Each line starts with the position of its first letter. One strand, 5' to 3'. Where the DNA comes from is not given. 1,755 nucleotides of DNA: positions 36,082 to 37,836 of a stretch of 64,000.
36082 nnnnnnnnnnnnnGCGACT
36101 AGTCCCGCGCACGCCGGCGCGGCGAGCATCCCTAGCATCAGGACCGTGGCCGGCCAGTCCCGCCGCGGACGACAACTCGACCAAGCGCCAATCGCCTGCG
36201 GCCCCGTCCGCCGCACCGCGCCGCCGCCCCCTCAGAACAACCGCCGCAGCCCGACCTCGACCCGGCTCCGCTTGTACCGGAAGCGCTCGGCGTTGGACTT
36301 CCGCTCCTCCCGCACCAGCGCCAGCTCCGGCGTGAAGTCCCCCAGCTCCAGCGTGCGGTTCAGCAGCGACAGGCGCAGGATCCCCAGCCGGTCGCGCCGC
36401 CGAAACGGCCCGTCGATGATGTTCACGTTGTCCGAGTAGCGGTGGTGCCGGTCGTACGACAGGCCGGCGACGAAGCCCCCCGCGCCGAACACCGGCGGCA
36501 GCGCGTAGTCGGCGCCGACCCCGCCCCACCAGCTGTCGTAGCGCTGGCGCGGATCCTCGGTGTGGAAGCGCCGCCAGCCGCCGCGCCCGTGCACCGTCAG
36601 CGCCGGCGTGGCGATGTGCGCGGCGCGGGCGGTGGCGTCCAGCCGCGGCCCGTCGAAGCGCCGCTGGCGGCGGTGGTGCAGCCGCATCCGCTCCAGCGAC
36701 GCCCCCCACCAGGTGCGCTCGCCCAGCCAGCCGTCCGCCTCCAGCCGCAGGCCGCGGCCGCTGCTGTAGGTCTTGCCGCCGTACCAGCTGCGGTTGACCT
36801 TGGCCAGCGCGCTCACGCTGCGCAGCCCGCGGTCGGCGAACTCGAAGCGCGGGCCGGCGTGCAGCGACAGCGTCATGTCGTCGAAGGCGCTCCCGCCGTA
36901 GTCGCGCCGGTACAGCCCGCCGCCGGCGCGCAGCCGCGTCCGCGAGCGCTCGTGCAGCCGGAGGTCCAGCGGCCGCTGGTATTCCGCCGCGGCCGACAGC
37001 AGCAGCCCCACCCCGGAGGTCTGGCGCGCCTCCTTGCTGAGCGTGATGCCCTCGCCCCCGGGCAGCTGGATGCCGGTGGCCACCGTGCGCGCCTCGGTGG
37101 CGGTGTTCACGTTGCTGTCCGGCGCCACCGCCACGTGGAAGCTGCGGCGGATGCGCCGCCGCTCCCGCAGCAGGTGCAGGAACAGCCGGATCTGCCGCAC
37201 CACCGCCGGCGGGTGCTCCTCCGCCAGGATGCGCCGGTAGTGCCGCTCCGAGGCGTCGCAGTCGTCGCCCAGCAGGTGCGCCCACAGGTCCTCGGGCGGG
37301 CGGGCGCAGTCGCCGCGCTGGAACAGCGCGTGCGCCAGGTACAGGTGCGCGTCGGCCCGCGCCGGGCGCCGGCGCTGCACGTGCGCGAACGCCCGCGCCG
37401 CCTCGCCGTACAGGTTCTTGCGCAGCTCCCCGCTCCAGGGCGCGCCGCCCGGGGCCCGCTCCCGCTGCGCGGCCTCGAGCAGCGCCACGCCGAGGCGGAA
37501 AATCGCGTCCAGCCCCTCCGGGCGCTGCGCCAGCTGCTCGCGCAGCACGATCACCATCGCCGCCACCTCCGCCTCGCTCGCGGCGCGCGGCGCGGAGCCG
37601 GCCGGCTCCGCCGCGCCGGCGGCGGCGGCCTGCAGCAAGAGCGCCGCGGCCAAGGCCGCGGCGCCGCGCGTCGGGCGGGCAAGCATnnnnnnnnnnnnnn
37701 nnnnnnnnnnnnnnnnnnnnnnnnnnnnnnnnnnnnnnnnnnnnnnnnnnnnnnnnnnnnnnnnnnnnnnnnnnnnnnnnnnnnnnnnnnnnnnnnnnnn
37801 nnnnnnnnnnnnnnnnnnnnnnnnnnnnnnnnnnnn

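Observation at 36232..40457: Slam + ~890-aa surface lipoprotein pair; the lipoprotein has a TbpB/fHbp-like C-terminal barrel and an unusually long body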

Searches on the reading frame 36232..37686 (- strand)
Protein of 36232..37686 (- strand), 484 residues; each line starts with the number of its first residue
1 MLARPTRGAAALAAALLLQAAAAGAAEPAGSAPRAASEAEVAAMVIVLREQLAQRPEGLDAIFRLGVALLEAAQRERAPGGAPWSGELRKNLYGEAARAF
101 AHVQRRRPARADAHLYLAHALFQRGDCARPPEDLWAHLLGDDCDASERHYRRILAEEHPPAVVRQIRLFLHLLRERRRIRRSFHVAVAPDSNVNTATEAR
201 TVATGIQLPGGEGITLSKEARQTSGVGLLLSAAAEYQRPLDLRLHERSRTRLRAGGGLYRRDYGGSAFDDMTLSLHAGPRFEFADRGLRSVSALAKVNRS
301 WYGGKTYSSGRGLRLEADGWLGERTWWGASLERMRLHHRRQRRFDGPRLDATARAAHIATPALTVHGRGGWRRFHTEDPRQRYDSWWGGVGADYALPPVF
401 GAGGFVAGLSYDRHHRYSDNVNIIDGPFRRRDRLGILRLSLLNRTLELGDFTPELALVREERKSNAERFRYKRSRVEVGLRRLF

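Call 4: search_protein_families(library=pfam, proteins=[window:36232-37686:-], max_evalue=0.1)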
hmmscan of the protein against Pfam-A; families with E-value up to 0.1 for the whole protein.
window:36232-37686:- (484 aa): 3 families
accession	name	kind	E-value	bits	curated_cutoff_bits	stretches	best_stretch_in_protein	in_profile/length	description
PF04575.19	SlipAM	-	1.7e-19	70.9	22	1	184-484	6-288/288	Surface lipoprotein assembly modifier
PF13432.12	TPR_16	-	0.016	16.1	32.7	1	88-126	8-46/65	Tetratricopeptide repeat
PF14559.12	TPR_19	-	0.064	14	25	1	93-126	7-40/68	Tetratricopeptide repeat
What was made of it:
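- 36232..37686 (-): Slam / type XI secretion outer-membrane protein, 484 aa: signal peptide, helical TPR-like N-terminal domain, and DUF560 barrel (residues 184-484, i.e. 36235-37137). It ends in ...RRLF. Call 4: PF04575 at 1.7e-19; TPR_16 at 0.016.
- On Slam / TXISS outer-membrane protein (DUF560): PF04575 at E=1.7e-19 and 70.9 bits (cutoff 22), covering residues 184-484 and profile positions 6-288 of 288 (call 4). TPR_16 at E=0.016 and TPR_19 at 0.064 for residues 88-126, both below cutoff (call 4).
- Checked: Slam ORF: 36232-37686 is 484 aa. It matches Pfam PF04575 SlipAM at E=1.7e-19 over profile positions 6-288 of 288 (call 4).
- Slam identity: PF04575 at E=1.7e-19, full-length match (call 4).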

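Call 5: search_protein_families(library=ncbifam, proteins=[window:36232-37686:-], max_evalue=0.1)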
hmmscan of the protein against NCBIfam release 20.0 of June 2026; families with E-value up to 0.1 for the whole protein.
window:36232-37686:- (484 aa): 2 families
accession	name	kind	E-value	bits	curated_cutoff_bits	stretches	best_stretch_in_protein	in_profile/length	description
TIGR02983.1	SigE-fam_strep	subfamily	0.02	14.8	141.55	1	149-198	47-96/162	SigE family RNA polymerase sigma factor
NF040959.1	MamA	equivalog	0.064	12.7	200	0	45-78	57-90/204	magnetosome protein MamA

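Call 14: find_related_loci(query=window:36232-37686:-, collection=genome_contigs, flank=8000)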
Query window:36232-37686:- (484 aa) in genome_contigs; peptide patterns used: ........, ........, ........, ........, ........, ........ (x = any residue, [..] = any of these).
485 stretches matched a pattern, but none encodes a relative of the query by tblastn (E <= 1e-3).
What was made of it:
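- Tried and rejected: A scan of species-representative genomes with the Slam found no close relative (call 14).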

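Call 59: find_homologous_proteins(query=window:36235-37686:-, max_evalue=0.00001)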
Query window:36235-37686:- (484 aa): 22 proteins with E <= 0.00001 among 8000 candidates.
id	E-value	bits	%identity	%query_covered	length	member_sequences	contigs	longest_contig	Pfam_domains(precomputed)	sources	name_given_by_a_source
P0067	0.0e+0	1053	99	100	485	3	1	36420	PF04575.20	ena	-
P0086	1.3e-218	745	70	96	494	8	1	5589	PF04575.20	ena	-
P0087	2.4e-215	734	69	97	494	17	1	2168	PF04575.20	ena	-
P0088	2.4e-211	721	68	99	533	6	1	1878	PF04575.20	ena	-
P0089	5.6e-208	710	70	93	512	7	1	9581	PF04575.20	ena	-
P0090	6.8e-106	373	47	93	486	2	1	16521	PF14559.13,PF04575.20,PF13432.13,PF13428.13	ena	-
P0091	7.8e-99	350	46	98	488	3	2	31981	PF14559.13,PF04575.20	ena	-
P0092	1.1e-98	349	45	95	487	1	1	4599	PF14559.13,PF24575.2,PF04575.20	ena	-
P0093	2.9e-97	345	45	89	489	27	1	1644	PF14559.13,PF24575.2,PF04575.20,PF13432.13,PF13428.13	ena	-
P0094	8.4e-93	330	43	90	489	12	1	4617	PF04575.20,PF13432.13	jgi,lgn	-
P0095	3.0e-91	325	43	88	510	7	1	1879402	PF04575.20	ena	-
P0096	2.0e-90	322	43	98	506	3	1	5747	PF04575.20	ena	-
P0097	6.8e-86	307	44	92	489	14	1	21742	PF04575.20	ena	-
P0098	4.9e-85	304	44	92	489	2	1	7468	PF04575.20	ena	-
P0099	4.4e-82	295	41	90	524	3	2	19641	PF04575.20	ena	-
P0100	2.1e-38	151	33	82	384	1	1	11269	PF24575.2,PF04575.20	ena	-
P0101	1.3e-36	145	31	92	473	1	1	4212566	PF04575.20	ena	-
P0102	9.7e-30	122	33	99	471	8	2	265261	PF04575.20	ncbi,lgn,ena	-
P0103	8.4e-29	119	30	91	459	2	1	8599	PF04575.20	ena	-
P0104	4.1e-28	117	32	89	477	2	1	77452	PF04575.20,PF13432.13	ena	-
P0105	5.3e-26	110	30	90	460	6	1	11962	PF04575.20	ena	-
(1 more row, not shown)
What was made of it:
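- On Slam / TXISS outer-membrane protein (DUF560): Relatives at 45-47% identity carry TPR Pfam hits (call 59).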

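Call 60: find_encoding_contigs(protein=P0089, flank=6000, max_places=2)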
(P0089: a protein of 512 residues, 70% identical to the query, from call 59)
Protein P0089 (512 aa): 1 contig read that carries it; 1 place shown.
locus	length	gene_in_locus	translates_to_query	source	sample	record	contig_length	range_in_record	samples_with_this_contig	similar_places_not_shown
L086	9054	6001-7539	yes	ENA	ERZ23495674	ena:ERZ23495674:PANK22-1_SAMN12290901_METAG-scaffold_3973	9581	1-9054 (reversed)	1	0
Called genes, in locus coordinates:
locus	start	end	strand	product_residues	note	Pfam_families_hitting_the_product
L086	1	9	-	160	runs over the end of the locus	PF01661:Macro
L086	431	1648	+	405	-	PF13175:AAA_15 (faint)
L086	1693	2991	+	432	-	PF02463:SMC_N (weak), PF13175:AAA_15 (faint), PF13304:AAA_21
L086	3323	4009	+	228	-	PF02630:SCO1-SenC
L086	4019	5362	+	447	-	PF03150:CCP_MauG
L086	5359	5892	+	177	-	PF00578:AhpC-TSA, PF08534:Redoxin, PF00085:Thioredoxin (faint), PF13905:Thioredoxin_8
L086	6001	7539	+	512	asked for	PF04575:SlipAM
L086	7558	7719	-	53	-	-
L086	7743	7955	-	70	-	PF04326:SLFN_AlbA_2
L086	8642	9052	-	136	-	?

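Call 61: find_encoding_contigs(protein=P0095, flank=6000, max_places=2)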
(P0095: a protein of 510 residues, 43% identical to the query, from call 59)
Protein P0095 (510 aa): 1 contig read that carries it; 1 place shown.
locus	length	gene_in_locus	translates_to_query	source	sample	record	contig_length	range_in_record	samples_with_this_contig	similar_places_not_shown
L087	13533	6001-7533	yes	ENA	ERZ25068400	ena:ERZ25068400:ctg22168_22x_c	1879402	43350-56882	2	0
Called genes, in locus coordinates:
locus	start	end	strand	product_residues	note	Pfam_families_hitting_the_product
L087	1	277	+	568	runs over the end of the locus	PF03235:GmrSD_N, PF07510:GmrSD_C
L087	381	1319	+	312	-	PF03009:GDPD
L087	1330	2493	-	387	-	PF02684:LpxB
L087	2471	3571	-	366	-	PF00155:Aminotran_1_2 (weak), PF01041:DegT_DnrJ_EryC1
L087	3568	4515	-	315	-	PF01408:GFO_IDH_MocA, PF02629:CoA_binding (faint), PF02894:GFO_IDH_MocA_C, PF22725:GFO_IDH_MocA_C3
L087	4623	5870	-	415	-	PF12323:HTH_OrfB_IS605, PF01385:OrfB_IS605, PF07282:Cas12f1-like_TNB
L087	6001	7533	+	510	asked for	PF04575:SlipAM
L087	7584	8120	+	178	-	PF21711:DCTN5 (weak), PF14602:Hexapep_2 (faint), PF00132:Hexapep (weak)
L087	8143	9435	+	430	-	PF01053:Cys_Met_Meta_PP, PF01041:DegT_DnrJ_EryC1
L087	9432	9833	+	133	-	PF07366:SnoaL, PF12680:SnoaL_2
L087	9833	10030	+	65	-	PF02597:ThiS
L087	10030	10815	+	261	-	PF05690:ThiG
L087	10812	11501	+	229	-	PF02390:Methyltransf_4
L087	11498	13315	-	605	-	PF00916:Sulfate_transp, PF01740:STAS, PF13466:STAS_2 (faint)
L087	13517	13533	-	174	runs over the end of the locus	PF00578:AhpC-TSA, PF08534:Redoxin, PF00085:Thioredoxin (weak), PF13905:Thioredoxin_8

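Call 62: find_encoding_contigs(protein=P0091, flank=6000, max_places=2)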
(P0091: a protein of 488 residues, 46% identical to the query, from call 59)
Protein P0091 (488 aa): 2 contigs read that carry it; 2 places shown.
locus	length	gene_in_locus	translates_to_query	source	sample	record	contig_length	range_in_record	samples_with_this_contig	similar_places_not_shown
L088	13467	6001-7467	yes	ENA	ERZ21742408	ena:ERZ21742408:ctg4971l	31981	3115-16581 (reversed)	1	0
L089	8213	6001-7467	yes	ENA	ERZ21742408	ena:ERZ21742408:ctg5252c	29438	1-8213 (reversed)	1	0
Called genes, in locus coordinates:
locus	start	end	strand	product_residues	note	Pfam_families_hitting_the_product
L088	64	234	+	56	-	-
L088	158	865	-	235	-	PF02452:PemK_toxin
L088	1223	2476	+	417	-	PF01548:DEDD_Tnp_IS110, PF02371:Transposase_20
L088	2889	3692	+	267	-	-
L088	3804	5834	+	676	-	-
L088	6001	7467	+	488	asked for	PF14559:TPR_19 (faint), PF04575:SlipAM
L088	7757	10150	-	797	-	PF00082:Peptidase_S8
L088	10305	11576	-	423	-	PF13657:Couple_hipA (weak), PF07804:HipA_C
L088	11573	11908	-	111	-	-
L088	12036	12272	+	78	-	-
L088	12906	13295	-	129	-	PF13365:Trypsin_2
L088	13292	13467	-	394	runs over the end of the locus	PF08238:Sel1, PF01471:PG_binding_1, PF13365:Trypsin_2 (weak)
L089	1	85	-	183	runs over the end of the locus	PF13545:HTH_Crp_2 (weak)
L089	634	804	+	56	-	-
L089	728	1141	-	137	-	PF02452:PemK_toxin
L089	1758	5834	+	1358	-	PF15711:ILEI (faint)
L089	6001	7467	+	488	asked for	PF14559:TPR_19 (faint), PF04575:SlipAM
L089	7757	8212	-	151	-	?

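Call 65: search_protein_families(library=pfam, proteins=[L089:1758-5834:+, L088:3804-5834:+, L088:2889-3692:+], max_evalue=0.01)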
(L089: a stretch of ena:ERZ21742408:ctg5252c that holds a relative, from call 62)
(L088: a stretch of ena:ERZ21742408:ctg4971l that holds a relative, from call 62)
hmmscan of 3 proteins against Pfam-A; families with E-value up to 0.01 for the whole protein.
L089:1758-5834:+ (1358 aa): 2 families
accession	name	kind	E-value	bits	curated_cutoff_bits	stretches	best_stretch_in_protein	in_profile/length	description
PF15711.10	ILEI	-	9.5e-06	26.5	27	0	99-134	42-76/90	Interleukin-like EMT inducer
PF25008.1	DUF7784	-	3.7e-05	23.9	27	0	525-605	21-102/182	Domain of unknown function (DUF7784)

L088:3804-5834:+ (676 aa): 0 families

L088:2889-3692:+ (267 aa): 1 family
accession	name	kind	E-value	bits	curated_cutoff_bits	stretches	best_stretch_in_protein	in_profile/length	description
PF25008.1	DUF7784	-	0.00012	22.2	27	0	147-228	21-103/182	Domain of unknown function (DUF7784)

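Call 75: find_encoding_contigs(protein=P0090, flank=6000, max_places=2)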
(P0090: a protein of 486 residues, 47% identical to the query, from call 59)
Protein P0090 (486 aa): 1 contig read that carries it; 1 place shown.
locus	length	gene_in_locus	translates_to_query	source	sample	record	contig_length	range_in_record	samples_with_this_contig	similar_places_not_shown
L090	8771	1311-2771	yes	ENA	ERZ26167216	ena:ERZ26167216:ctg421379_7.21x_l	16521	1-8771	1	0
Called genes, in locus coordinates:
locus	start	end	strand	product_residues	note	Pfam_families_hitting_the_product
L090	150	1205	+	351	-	-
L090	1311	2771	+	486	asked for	PF13428:TPR_14 (faint), PF13432:TPR_16 (faint), PF14559:TPR_19 (faint), PF04575:SlipAM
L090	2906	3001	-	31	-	-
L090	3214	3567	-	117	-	-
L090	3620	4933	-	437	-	PF00239:Resolvase, PF07508:Recombinase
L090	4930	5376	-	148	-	PF11149:DUF2924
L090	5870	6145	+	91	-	PF13560:HTH_31, PF12844:HTH_19 (weak), PF13413:HTH_25, PF01381:HTH_3, PF13443:HTH_26 (weak)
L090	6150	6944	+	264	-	-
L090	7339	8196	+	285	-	-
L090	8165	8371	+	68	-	-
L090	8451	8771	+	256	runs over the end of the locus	-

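Call 76: find_encoding_contigs(protein=P0097, flank=6000, max_places=2)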
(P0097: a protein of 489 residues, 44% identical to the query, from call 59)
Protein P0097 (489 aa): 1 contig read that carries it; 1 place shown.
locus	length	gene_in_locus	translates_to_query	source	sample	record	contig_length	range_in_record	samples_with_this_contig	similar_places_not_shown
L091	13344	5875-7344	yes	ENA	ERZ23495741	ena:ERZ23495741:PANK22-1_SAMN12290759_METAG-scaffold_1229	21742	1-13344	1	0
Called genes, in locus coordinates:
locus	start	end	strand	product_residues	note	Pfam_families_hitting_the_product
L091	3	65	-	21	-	?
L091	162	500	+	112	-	PF00829:Ribosomal_L21p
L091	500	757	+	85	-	PF01016:Ribosomal_L27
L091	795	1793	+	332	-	PF01018:GTP1_OBG, PF01926:MMR_HSR1, PF02421:FeoB_N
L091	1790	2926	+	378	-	PF00696:AA_kinase, PF01472:PUA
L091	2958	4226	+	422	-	PF00171:Aldedh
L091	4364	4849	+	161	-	PF01467:CTP_transf_like (weak)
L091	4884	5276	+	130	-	PF02410:RsfS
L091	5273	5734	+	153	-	PF02590:SPOUT_MTase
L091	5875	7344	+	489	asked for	PF04575:SlipAM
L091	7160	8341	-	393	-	PF02618:YceG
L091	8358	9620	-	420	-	PF00109:ketoacyl-synt, PF00108:Thiolase_N (faint), PF02801:Ketoacyl-synt_C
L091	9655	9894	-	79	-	PF00550:PP-binding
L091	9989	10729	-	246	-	PF00106:adh_short, PF08659:KR, PF23441:SDR (weak), PF13561:adh_short_C2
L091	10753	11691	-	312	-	PF00698:Acyl_transf_1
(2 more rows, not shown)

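Call 83: search_protein_families(library=phrogs, proteins=[window:36235-37686:-], max_evalue=0.01)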
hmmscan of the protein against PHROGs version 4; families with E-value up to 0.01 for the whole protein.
window:36235-37686:- (484 aa): 0 families

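Call 84: search_protein_families(library=padloc, proteins=[window:36235-37686:-], max_evalue=0.001)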
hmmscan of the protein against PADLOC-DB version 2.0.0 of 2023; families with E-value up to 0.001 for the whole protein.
window:36235-37686:- (484 aa): 0 families

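Call 89: search_solved_structures(query=window:36235-37686:-, max_evalue=1)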
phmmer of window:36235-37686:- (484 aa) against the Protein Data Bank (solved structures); distinct sequences matched with E-value up to 1: 1.
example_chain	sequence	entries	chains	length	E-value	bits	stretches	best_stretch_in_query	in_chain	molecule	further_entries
4yn8_A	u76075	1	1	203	0.21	13.5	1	186-233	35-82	Response regulator ChrA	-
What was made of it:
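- On Slam / TXISS outer-membrane protein (DUF560): No solved homologue was found by sequence (call 89).
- Closest known: Slam / type XI secretion system outer-membrane proteins. Different: It has no detectable match to any solved structure (call 89).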
